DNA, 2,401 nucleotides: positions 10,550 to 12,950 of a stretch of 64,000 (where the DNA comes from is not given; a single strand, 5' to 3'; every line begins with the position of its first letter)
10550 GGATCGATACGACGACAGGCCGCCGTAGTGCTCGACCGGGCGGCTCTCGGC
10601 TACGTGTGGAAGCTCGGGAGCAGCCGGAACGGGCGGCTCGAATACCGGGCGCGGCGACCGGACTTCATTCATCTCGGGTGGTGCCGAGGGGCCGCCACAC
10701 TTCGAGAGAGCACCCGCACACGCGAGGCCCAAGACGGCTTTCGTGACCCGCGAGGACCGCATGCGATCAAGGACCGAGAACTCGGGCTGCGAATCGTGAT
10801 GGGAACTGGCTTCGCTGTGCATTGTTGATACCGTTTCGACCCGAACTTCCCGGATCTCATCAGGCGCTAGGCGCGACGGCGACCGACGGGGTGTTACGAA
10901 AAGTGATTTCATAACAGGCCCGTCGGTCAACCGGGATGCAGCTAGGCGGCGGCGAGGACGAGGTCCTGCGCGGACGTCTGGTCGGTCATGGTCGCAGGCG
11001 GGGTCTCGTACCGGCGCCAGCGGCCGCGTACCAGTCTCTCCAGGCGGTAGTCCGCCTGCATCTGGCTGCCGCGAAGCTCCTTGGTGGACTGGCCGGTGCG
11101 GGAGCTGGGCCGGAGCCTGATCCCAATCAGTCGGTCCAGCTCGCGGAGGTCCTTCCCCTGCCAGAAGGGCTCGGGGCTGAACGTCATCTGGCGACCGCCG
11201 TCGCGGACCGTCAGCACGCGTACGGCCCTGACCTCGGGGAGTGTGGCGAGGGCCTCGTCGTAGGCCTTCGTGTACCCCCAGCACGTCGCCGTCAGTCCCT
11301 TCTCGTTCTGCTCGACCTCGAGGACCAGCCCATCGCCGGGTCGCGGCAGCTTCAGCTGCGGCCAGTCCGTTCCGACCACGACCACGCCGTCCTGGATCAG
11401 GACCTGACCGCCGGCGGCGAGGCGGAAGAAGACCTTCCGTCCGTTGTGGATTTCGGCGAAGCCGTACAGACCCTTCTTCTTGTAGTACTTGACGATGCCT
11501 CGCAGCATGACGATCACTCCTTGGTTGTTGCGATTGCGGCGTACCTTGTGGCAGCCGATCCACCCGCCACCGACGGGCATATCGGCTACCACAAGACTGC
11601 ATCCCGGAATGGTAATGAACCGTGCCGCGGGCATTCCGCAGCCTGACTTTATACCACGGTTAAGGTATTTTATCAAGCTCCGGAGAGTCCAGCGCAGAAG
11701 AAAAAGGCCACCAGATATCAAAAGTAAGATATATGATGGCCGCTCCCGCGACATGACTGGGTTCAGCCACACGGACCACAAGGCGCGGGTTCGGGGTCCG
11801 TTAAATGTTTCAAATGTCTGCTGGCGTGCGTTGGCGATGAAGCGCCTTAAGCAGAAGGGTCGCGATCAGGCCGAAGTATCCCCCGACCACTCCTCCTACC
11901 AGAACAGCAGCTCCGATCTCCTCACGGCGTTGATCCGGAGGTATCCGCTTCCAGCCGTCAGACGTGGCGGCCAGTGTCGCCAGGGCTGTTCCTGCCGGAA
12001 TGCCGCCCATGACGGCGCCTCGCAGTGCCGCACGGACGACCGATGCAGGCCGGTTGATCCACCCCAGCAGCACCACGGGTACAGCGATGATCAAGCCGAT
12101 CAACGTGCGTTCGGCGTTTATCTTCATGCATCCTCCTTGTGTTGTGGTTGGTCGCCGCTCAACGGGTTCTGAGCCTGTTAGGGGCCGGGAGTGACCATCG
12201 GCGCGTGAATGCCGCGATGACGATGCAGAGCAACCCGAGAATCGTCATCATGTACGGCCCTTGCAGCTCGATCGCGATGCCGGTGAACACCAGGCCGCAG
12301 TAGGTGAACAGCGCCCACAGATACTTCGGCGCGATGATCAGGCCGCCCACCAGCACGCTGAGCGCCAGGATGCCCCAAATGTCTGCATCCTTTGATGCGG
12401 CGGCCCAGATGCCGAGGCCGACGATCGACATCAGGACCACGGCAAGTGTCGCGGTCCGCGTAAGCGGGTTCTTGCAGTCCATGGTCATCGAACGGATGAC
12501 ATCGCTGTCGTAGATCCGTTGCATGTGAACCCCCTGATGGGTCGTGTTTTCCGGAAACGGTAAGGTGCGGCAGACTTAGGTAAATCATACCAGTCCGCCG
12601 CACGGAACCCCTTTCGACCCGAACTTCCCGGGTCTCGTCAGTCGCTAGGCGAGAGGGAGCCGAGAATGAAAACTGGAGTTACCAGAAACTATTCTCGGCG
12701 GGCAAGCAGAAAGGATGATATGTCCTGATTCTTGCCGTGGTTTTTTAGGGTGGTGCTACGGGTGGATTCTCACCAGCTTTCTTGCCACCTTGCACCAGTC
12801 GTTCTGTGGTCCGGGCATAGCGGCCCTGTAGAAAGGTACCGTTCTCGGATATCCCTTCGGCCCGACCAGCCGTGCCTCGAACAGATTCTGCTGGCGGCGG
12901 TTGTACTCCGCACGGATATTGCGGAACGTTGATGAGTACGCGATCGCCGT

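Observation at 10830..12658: Two type III hammerhead ribozymes in the 5' leaders of a secreted protease gene and a membrane-protein gene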

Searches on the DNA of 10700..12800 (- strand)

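Call 3: search_rna_families(source=window, start=10700, end=12800, threshold=evalue, max_evalue=10, show_alignments=6)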
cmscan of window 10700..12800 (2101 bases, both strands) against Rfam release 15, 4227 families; matches with E-value up to 10: 4.
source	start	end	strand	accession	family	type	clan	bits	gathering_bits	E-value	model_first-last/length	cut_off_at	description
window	11394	11461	-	RF01782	ASpks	Gene; antisense;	-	19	52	1.8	1-75/75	no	ASpks TB sRNA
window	11237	11280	+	RF03417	mir-343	Gene; miRNA;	-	17.3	70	2.7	10-65/70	no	mir-343 microRNA precursor family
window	10762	10820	+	RF01144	sR17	Gene; snRNA; snoRNA; CD-box;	-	13.5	36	5.5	1-55/55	no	Small nucleolar RNA sR17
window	11066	11178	-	RF02042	HOTTIP_3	Gene; lncRNA;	-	13.2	50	0.21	230-353/353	no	HOXA transcript at the distal tip, conserved region 3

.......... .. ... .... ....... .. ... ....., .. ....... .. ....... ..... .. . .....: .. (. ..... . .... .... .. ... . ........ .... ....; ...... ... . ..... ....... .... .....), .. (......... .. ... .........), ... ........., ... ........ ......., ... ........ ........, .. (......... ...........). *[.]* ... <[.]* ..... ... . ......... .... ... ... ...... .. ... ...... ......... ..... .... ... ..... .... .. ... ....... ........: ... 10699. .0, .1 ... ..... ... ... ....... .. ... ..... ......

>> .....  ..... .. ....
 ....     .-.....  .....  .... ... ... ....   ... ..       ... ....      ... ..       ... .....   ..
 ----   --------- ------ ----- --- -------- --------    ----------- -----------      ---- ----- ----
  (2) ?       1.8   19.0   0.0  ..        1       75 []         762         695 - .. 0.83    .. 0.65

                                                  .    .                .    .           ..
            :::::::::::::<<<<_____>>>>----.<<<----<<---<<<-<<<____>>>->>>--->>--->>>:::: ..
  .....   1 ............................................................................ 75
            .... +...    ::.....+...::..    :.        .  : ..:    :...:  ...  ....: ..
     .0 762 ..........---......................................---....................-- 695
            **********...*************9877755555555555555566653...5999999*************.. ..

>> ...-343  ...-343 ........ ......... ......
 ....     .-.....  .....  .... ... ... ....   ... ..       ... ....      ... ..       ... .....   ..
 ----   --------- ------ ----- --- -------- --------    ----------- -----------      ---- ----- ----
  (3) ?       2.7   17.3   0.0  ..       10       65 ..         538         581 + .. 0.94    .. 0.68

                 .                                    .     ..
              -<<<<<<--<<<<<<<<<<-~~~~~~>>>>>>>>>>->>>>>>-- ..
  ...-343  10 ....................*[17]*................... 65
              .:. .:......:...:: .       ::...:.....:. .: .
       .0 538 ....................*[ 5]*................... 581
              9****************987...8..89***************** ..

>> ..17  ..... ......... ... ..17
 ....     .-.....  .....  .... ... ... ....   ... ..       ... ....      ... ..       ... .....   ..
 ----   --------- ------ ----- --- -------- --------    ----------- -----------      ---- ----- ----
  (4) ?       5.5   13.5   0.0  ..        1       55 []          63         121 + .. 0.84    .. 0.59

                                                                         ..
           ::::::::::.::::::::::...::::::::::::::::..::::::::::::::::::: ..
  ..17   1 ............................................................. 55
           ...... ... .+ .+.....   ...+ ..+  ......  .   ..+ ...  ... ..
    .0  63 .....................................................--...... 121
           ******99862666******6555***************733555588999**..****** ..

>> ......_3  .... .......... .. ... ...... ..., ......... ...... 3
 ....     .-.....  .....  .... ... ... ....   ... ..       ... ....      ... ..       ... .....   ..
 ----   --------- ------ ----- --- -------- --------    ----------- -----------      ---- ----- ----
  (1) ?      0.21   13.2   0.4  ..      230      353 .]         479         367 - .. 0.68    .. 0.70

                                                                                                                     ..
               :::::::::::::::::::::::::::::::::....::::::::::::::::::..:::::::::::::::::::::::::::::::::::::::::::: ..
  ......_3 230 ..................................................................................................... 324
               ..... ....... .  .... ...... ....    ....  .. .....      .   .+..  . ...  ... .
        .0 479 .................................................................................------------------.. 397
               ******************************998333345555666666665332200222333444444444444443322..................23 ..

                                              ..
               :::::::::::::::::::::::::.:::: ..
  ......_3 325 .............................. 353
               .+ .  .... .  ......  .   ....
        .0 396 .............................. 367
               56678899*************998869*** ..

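Call 6: search_rna_families(source=window, start=10815, end=10895, threshold=evalue, max_evalue=10, show_alignments=5)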
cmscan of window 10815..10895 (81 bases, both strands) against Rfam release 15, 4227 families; matches with E-value up to 10: 1.
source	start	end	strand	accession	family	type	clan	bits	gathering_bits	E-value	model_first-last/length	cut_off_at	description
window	10828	10882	-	RF00008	Hammerhead_3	Gene; ribozyme;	CL00010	28.8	48.5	6.6e-05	1-54/54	no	Hammerhead ribozyme (type III)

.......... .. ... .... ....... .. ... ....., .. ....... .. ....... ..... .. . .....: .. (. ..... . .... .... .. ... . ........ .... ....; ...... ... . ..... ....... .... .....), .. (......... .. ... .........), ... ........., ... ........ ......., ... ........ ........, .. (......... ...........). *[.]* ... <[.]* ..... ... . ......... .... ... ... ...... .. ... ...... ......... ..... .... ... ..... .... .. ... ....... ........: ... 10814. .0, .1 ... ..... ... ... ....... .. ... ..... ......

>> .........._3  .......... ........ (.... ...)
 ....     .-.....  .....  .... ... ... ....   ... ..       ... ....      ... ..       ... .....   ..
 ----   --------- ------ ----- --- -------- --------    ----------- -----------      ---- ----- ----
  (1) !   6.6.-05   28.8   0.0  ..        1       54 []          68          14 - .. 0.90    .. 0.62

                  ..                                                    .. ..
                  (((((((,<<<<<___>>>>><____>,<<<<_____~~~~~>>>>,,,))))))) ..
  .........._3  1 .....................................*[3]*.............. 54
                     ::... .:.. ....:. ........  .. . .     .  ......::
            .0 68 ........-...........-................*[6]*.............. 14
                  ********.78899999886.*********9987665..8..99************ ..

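Call 8: search_rna_families(source=window, start=12593, end=12673, threshold=evalue, max_evalue=10, show_alignments=5)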
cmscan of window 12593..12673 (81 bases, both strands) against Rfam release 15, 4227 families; matches with E-value up to 10: 1.
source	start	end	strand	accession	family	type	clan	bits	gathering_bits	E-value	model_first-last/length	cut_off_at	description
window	12606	12660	-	RF00008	Hammerhead_3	Gene; ribozyme;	CL00010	23.2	48.5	0.0025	1-54/54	no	Hammerhead ribozyme (type III)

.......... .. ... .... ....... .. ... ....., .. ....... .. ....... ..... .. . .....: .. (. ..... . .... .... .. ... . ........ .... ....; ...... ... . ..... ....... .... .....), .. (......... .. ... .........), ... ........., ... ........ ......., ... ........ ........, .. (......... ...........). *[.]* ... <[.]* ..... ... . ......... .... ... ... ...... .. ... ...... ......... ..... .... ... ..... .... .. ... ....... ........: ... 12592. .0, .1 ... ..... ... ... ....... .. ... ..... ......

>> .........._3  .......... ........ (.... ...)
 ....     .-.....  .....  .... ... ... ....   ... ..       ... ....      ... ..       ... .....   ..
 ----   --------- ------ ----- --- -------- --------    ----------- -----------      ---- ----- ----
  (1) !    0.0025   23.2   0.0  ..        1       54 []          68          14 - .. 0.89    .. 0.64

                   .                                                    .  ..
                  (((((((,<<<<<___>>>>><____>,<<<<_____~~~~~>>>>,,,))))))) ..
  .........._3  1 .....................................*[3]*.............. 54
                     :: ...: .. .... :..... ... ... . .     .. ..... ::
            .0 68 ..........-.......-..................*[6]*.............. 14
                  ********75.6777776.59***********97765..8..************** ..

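Call 33: build_rna_model(alignment_id=A1, structure=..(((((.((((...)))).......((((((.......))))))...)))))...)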
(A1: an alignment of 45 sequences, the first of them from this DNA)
Model R1 built from alignment A1 (45 sequences, 56 columns); structure: as given.
model positions 56; base pairs 15; branch points 1; effective number of sequences 3.51; information 0.994 bits per position. Calibrated on 0.2 Mb of random sequence (short: E-values are rough).
structure used (alignment columns):
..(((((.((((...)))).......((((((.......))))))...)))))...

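Call 34: search_with_rna_model(model_id=R1, source=window, max_evalue=10, filters=off, show_alignments=4)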
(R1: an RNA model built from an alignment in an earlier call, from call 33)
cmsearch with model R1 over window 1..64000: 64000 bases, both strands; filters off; matches with E-value up to 10: 15.
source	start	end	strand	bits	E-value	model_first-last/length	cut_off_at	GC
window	12605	12660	-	75.9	8.6e-25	1-56/56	no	0.64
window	10827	10882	-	73.6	5.8e-24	1-56/56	no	0.62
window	15550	15611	+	10.7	0.43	1-56/56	no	0.6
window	11941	11973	-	9.9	0.88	1-56/56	no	0.67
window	17554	17568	+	9.8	0.97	29-43/56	no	0.73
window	53115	53156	-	9.6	1.1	1-56/56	no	0.55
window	33225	33295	+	9.6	1.1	1-56/56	no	0.61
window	9599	9631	+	8.3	3.3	1-56/56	no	0.61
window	54185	54208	-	7.9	4.7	1-56/56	no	0.46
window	20727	20758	+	7.6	6.2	1-56/56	no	0.72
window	46235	46302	+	7.4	7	1-56/56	no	0.68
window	7123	7146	-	7.4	7.1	1-56/56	no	0.29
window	28052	28099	-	7.3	7.7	1-56/56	no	0.46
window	33246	33283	-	7.2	8.5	1-56/56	no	0.61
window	12513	12564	+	7.2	8.7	1-56/56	no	0.54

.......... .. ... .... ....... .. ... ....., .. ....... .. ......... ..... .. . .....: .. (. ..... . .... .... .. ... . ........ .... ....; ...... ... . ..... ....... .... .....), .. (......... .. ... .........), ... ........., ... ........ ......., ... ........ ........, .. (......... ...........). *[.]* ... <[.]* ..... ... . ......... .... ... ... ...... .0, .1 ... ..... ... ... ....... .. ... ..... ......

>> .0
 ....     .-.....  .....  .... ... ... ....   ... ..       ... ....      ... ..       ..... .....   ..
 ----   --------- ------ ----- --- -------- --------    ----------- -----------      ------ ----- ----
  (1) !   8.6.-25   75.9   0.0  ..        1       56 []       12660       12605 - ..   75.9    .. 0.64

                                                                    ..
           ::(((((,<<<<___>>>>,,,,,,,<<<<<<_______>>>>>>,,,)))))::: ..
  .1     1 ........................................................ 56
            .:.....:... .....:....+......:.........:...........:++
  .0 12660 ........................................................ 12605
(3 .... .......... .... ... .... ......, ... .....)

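Call 35: search_with_rna_model(model_id=R1, sources=[L001, L005, L006, L008, L011, L012, L014, L015, L016, L018, L021, L022, L023, L024, L025, L027, L029, L030, L031, L032, L033, L034, L035, L037, L038, L039, L040, L041, L042, L043, L044, L045, L046, L047, L048, L049, L050, L051, L052, L053, L054, L055, L056, L057, L058, L059, L060, L061, L062, L063, L064], max_evalue=0.1)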
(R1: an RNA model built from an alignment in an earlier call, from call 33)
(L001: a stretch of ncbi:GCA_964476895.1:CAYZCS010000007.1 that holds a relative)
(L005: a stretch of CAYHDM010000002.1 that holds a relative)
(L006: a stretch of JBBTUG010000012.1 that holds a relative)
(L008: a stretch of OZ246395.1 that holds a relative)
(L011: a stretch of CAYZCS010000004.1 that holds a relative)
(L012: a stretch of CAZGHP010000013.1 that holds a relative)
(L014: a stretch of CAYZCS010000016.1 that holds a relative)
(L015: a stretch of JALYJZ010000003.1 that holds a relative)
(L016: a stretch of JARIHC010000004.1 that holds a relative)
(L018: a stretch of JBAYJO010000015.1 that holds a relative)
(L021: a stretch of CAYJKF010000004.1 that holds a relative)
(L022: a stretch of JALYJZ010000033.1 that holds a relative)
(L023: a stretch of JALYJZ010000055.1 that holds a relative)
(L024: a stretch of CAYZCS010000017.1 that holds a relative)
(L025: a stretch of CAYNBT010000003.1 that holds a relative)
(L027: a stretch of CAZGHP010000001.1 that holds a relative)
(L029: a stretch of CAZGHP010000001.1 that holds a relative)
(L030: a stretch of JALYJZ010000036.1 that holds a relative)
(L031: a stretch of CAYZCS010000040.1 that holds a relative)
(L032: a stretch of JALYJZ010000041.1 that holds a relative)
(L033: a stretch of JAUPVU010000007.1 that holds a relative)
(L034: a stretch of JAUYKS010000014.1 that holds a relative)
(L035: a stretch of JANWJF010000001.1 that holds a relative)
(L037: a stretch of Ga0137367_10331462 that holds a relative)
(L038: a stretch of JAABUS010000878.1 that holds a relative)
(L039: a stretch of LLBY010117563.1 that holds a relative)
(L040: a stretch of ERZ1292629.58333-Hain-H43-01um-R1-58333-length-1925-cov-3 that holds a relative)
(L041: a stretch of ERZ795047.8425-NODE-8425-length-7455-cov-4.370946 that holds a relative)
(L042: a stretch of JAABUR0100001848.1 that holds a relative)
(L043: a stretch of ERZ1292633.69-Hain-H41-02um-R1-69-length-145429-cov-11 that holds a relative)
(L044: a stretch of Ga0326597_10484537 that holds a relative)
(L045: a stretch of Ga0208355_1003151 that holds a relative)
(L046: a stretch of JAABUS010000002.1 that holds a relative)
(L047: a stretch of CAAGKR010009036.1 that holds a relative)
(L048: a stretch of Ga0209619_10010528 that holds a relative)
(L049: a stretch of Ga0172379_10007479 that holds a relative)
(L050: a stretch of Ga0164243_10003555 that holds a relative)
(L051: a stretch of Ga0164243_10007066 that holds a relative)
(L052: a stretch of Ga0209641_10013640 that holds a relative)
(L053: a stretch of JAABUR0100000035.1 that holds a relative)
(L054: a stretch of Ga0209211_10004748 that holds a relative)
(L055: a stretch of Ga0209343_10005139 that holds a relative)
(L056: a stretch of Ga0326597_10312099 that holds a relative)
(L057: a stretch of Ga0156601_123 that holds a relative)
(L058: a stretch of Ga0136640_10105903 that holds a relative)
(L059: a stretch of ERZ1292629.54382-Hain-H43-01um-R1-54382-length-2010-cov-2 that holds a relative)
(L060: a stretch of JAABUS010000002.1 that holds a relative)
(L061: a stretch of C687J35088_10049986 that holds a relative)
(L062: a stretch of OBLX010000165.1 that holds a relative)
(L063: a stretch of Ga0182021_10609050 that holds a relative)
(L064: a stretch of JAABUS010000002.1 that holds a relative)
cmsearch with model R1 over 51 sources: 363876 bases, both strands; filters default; matches with E-value up to 0.1: 54.
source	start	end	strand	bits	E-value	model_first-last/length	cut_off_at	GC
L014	67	122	+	81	6.8e-26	1-56/56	no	0.55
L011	2177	2232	-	80.6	9.5e-26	1-56/56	no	0.59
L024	6451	6506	-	80.3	1.2e-25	1-56/56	no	0.59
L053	11989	12044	-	79.8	1.8e-25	1-56/56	no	0.55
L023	4454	4509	-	79.7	1.9e-25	1-56/56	no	0.55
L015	2872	2927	-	79.5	2.3e-25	1-56/56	no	0.59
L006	5750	5805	-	79.5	2.4e-25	1-56/56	no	0.48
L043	1528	1583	-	79.5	2.4e-25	1-56/56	no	0.48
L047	3817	3872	+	79.4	2.5e-25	1-56/56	no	0.64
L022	6393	6448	-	79.2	3e-25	1-56/56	no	0.57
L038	1906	1961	-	78.6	4.8e-25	1-56/56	no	0.54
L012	5319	5374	+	78.6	5e-25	1-56/56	no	0.59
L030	922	977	-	78.6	5e-25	1-56/56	no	0.59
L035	2193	2248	-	78.6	5e-25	1-56/56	no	0.55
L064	7824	7879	+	78.3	6.3e-25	1-56/56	no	0.55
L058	120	175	+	78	8.4e-25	1-56/56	no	0.59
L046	822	877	+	77.7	1e-24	1-56/56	no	0.54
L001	9941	9996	+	77.5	1.2e-24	1-56/56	no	0.62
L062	613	668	-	77.2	1.7e-24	1-56/56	no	0.55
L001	9260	9315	+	77.1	1.8e-24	1-56/56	no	0.61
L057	7584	7639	-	76.9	2.1e-24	1-56/56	no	0.52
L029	2685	2740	+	76.8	2.2e-24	1-56/56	no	0.61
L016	2505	2560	-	76.3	3.4e-24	1-56/56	no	0.38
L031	6017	6072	-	75.8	5e-24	1-56/56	no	0.62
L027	3510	3565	+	75.7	5.8e-24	1-56/56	no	0.61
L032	1926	1981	-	75.6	6.1e-24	1-56/56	no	0.59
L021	2022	2077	-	75.6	6.2e-24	1-56/56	no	0.45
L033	1344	1399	+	75.6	6.2e-24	1-56/56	no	0.45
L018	4855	4910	+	75.6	6.3e-24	1-56/56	no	0.48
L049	12855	12910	+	75.6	6.3e-24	1-56/56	no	0.48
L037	250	305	-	75.4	7.2e-24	1-56/56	no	0.55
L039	229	284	-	74.9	1.1e-23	1-56/56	no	0.66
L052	2268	2323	+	74.9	1.1e-23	1-56/56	no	0.55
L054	12129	12184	-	74.9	1.1e-23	1-56/56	no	0.55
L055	2162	2217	+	74.9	1.1e-23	1-56/56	no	0.55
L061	1210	1265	-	74.9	1.1e-23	1-56/56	no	0.55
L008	3385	3440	-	74.7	1.3e-23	1-56/56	no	0.52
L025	6692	6747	+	74.6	1.4e-23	1-56/56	no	0.52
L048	4849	4904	+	74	2.4e-23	1-56/56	no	0.43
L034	5318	5373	+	72.9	5.9e-23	1-56/56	no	0.55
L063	407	462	+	72.8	6.2e-23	1-56/56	no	0.5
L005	4220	4275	-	72.4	9.2e-23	1-56/56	no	0.46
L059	1089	1144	-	72.4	9.2e-23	1-56/56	no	0.46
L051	2582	2637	+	71.1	2.7e-22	1-56/56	no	0.45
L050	9877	9932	-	70.7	3.6e-22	1-56/56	no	0.45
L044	1154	1209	+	70.7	3.8e-22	1-56/56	no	0.48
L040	1104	1159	+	69.5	1e-21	1-56/56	no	0.48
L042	1185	1240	+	69.2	1.3e-21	1-56/56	no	0.55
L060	4169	4224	+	69.2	1.3e-21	1-56/56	no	0.55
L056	303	358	-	68.8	1.8e-21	1-56/56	no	0.46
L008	2372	2427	-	67.2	7e-21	1-56/56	no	0.43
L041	7264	7319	+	65.9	2e-20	1-56/56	no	0.46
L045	3875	3931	-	62.8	2.7e-19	1-56/56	no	0.51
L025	3306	3365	+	20.9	0.00048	1-56/56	no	0.52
